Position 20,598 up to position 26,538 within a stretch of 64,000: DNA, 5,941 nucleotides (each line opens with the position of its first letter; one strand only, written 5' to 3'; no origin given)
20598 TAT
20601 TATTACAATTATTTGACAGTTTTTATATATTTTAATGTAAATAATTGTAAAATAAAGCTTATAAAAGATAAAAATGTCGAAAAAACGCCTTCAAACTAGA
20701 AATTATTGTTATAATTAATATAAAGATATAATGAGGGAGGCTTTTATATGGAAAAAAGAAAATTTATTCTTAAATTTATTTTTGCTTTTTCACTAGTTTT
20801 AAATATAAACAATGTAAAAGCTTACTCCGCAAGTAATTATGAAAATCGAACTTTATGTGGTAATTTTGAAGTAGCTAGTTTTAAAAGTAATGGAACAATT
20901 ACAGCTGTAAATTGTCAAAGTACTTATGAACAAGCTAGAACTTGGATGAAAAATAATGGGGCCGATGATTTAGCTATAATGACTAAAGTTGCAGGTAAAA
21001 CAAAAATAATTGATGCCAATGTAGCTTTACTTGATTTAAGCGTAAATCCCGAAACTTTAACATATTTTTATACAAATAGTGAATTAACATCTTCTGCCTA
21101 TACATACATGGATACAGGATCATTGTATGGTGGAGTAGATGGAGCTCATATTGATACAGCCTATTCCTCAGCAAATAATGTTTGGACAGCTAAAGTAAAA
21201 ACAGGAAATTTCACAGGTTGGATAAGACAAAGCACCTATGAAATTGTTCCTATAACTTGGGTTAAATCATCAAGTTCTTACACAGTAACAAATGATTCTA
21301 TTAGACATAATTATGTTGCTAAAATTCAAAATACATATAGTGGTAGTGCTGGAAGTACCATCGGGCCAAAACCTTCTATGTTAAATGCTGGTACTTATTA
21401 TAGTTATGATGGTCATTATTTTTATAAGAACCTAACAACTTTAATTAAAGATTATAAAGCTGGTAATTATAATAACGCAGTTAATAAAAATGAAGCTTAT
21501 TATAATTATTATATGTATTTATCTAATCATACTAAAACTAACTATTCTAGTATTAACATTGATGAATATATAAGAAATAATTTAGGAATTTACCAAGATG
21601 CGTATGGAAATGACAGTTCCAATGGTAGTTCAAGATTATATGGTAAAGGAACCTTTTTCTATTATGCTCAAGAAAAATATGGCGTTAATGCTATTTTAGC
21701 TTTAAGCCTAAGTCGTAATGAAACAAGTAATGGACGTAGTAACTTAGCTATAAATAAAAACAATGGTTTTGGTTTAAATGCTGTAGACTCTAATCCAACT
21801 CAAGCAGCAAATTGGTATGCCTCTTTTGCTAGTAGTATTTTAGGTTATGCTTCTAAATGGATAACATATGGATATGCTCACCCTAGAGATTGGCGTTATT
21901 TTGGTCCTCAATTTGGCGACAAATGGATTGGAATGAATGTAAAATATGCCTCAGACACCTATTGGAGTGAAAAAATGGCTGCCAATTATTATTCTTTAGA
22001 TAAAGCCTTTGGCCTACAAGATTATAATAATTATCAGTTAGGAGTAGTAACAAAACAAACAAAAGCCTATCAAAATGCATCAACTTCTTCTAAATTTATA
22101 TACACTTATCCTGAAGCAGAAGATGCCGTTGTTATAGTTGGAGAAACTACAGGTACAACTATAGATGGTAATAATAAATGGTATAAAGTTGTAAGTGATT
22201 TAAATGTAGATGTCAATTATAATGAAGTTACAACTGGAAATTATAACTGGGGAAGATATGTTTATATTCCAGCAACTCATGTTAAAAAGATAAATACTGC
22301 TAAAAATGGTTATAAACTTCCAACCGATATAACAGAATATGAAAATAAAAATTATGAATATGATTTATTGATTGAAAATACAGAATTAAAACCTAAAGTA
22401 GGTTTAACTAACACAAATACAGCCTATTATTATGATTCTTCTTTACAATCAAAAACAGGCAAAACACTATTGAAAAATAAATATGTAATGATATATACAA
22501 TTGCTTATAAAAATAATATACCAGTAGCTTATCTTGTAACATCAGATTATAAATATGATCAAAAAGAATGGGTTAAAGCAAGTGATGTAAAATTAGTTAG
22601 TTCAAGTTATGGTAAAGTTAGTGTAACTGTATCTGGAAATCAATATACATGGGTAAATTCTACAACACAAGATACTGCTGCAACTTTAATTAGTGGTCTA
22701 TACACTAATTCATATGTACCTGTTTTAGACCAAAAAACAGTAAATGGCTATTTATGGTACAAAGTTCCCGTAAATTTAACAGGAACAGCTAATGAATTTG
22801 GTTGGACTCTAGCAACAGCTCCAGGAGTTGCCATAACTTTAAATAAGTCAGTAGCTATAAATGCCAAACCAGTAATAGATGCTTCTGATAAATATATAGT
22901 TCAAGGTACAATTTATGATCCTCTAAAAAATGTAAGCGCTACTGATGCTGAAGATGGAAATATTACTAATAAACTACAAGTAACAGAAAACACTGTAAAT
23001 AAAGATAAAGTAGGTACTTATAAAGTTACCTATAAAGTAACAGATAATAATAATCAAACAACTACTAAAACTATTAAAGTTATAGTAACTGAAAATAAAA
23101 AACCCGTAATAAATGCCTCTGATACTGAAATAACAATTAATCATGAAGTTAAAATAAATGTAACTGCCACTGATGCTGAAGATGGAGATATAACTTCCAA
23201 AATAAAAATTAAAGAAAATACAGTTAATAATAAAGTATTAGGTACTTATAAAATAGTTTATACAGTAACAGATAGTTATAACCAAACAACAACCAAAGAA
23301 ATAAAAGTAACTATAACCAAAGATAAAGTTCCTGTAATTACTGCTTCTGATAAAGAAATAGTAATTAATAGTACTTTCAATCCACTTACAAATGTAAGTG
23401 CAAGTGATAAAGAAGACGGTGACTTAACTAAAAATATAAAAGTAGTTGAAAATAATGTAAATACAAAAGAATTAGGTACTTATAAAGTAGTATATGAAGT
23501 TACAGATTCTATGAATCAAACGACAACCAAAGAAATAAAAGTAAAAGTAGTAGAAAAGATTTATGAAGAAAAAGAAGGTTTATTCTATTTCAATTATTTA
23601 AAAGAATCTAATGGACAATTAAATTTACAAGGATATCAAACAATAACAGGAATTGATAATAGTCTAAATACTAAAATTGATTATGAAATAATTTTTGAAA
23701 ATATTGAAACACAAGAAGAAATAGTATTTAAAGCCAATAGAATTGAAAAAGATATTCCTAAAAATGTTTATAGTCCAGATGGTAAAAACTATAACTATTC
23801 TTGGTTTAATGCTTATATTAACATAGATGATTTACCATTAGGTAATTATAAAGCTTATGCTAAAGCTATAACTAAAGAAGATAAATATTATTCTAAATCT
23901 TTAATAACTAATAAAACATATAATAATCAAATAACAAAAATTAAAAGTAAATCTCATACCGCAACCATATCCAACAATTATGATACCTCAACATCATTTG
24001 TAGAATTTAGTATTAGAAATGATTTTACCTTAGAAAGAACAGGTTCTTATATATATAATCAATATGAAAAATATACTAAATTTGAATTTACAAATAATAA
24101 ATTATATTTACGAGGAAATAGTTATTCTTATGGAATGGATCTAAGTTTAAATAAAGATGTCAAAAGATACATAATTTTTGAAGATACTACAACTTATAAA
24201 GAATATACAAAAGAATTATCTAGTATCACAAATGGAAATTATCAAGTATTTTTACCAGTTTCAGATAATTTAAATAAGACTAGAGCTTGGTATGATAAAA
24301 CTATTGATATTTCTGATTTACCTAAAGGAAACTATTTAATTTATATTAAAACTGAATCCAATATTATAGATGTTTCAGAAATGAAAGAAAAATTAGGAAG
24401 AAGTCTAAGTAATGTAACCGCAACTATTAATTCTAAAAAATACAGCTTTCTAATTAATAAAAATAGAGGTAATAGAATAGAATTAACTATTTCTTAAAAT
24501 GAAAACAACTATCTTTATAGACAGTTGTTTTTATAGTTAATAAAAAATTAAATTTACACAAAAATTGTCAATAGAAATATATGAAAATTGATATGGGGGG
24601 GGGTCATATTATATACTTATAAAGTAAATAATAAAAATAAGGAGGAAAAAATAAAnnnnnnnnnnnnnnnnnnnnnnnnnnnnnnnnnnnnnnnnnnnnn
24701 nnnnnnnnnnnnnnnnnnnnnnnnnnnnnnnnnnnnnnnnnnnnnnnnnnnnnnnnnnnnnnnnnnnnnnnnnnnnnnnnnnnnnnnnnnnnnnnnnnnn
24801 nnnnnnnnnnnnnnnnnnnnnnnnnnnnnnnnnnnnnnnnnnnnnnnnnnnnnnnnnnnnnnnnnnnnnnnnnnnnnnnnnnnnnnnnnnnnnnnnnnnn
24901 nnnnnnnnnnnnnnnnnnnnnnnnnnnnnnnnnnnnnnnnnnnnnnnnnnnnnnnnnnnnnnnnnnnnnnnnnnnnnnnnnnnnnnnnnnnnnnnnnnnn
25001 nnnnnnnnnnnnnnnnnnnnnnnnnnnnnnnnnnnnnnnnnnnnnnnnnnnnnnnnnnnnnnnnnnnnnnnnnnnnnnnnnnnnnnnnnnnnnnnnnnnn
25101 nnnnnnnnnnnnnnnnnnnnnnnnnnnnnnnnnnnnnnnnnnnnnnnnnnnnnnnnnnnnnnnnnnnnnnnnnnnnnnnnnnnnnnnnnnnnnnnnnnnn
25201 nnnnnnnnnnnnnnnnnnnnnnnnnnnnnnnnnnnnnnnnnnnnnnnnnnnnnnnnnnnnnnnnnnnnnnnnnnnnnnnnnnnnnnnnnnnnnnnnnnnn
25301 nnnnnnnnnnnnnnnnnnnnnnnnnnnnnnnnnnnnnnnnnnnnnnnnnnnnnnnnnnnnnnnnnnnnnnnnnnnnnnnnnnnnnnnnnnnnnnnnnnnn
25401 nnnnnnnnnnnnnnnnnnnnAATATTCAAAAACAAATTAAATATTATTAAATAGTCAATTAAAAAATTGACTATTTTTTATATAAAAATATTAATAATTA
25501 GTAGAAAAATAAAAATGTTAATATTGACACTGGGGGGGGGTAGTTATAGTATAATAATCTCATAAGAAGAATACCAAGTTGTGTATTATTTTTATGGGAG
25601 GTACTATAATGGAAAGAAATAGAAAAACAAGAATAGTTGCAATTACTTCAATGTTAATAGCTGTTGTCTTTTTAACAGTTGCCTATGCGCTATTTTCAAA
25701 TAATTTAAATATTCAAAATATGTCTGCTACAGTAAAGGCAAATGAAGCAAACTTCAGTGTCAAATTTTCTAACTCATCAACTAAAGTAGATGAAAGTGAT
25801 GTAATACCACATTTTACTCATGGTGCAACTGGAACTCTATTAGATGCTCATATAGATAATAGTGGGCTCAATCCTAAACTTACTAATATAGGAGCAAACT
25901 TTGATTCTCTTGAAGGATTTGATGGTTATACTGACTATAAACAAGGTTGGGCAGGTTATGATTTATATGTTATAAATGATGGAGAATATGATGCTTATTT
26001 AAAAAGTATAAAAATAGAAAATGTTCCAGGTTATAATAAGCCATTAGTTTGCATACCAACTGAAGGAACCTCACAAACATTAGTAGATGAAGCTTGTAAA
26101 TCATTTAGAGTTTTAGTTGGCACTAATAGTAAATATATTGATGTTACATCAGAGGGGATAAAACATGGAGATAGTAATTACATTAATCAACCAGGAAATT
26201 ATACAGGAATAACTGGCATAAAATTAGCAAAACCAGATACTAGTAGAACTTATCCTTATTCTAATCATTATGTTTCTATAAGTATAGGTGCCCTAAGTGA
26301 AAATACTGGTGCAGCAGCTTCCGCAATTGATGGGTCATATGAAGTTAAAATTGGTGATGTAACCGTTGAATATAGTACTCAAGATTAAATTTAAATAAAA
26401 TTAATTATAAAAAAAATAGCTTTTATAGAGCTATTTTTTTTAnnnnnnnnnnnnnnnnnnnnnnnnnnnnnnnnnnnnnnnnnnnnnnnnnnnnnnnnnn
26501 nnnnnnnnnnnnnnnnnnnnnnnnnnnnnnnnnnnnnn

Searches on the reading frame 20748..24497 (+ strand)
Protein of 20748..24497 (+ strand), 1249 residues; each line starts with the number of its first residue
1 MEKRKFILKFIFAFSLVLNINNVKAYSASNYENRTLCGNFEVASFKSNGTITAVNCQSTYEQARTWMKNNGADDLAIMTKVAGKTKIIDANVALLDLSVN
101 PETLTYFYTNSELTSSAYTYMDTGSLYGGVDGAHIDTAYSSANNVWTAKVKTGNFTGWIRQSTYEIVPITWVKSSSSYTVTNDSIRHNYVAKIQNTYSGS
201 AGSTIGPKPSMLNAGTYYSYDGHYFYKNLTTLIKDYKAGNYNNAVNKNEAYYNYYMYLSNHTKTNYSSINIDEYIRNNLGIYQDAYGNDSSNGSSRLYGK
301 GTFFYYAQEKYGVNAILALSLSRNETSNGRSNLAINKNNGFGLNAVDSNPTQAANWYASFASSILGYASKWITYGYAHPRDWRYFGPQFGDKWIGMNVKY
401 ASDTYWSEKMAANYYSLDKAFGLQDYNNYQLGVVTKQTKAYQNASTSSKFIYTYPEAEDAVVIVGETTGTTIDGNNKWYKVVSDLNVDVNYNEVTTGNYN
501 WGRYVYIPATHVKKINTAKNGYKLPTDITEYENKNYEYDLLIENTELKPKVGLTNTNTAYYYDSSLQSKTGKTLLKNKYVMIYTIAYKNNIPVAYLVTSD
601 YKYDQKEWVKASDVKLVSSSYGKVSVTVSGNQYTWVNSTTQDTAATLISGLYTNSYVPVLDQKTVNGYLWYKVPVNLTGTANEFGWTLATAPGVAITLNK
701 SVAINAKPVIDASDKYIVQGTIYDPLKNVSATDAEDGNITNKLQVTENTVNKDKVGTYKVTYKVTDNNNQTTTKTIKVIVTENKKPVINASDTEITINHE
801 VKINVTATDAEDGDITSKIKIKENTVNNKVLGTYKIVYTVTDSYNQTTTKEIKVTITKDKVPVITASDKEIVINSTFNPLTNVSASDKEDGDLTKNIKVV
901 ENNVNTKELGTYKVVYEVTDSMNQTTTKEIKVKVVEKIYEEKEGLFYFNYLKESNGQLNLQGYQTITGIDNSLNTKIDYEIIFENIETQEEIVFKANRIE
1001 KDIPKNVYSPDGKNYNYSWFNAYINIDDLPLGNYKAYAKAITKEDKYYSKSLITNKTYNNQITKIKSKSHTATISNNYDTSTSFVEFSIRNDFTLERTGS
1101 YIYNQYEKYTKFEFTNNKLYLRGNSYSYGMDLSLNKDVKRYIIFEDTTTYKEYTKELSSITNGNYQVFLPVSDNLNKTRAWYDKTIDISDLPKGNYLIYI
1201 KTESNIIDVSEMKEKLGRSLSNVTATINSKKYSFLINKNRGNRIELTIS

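Call 8: search_protein_families(library=pfam, proteins=[window:20748-24497:+], max_evalue=0.1)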
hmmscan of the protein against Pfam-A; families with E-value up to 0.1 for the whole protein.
window:20748-24497:+ (1249 aa): 3 families
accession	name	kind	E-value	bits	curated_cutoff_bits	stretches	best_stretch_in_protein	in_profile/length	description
PF16403.11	Bact_surface_Ig-like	-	2.6e-27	95.1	27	3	713-780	7-71/71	Bacterial surface protein, Ig-like domain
PF01832.25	Glucosaminidase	-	7.5e-10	40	30.2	1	304-417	4-121/123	Mannosyl-glycoprotein endo-beta-N-acetylglucosaminidase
PF17963.7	Big_9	-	0.0065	17.8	23.6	2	709-778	23-88/89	Bacterial Ig domain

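Call 9: search_protein_families(library=ncbifam, proteins=[window:20748-24497:+], max_evalue=0.1)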
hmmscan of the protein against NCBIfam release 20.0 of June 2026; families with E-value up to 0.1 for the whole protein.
window:20748-24497:+ (1249 aa): 1 family
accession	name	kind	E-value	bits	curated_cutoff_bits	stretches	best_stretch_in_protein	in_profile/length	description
NF012211.1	tand_rpt_95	domain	0.024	14.6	90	1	725-789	28-94/98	tandem-95 repeat protein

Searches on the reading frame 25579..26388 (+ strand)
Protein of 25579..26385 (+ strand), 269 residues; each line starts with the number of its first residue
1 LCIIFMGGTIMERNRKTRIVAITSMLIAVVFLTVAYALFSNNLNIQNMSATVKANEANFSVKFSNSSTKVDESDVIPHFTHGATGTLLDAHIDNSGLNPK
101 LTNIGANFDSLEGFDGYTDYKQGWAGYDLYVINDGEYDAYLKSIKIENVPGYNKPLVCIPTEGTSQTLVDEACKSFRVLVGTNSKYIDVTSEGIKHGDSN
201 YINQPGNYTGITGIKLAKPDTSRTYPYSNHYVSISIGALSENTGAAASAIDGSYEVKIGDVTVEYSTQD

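Call 8: search_protein_families(library=pfam, proteins=[window:25609-26388:+], max_evalue=0.1)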
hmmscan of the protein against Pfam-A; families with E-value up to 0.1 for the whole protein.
window:25609-26388:+ (259 aa): 1 family
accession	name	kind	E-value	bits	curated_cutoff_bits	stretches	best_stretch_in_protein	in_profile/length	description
PF10502.14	Peptidase_S26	-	0.033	14.6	22.9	1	10-66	5-61/168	Signal peptidase, peptidase S26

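Call 9: search_protein_families(library=ncbifam, proteins=[window:25609-26388:+], max_evalue=0.1)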
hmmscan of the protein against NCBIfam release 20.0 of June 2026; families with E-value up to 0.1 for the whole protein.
window:25609-26388:+ (259 aa): 1 family
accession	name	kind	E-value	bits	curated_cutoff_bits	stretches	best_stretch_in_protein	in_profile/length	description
NF047986.1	C_WD1278_WD0630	domain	0.0064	16.6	27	1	4-35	2-33/64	TomO hydrophobic C-terminal domain-containing protein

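Call 12: find_encoding_contigs(protein=window:25609-26388:+, flank=3000, max_places=10)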
Protein window:25609-26388:+ (259 aa): no gene with exactly this product is on record in the collection.

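Call 24: find_encoding_contigs(protein=window:25579-26385:+, flank=3000, max_places=10)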
Protein seq(269 aa) (269 aa): no gene with exactly this product is on record in the collection.

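Call 94: find_homologous_proteins(query=window:25609-26388:+, max_evalue=1e-30)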
Query window:25609-26388:+ (259 aa): 10 proteins with E <= 1e-30 among 623 candidates.
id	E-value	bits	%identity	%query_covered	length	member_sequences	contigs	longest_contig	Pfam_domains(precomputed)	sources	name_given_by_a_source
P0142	1.1e-157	541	100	95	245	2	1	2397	-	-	-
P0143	7.2e-81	290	59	100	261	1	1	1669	-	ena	-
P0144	9.8e-80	286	59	100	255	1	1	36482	-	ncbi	-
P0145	2.5e-78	281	61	100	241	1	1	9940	-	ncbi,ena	-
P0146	6.1e-78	280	59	100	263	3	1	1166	-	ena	-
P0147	2.2e-77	278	58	100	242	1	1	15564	-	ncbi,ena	-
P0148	8.9e-75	270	52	100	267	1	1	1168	-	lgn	-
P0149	6.0e-73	264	57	100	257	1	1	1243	-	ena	-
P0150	7.8e-49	185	44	100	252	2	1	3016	-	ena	-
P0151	4.9e-35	140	39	100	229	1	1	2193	-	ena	-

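Call 95: find_encoding_contigs(protein=P0142, flank=3000, max_places=10)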
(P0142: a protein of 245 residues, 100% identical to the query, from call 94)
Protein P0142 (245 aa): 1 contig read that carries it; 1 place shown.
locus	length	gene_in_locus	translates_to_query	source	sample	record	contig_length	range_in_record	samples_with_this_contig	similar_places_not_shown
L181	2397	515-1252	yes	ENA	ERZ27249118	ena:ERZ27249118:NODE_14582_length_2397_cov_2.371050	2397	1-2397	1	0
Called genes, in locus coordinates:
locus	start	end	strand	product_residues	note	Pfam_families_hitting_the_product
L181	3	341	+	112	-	?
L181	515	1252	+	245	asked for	-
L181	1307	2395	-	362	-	?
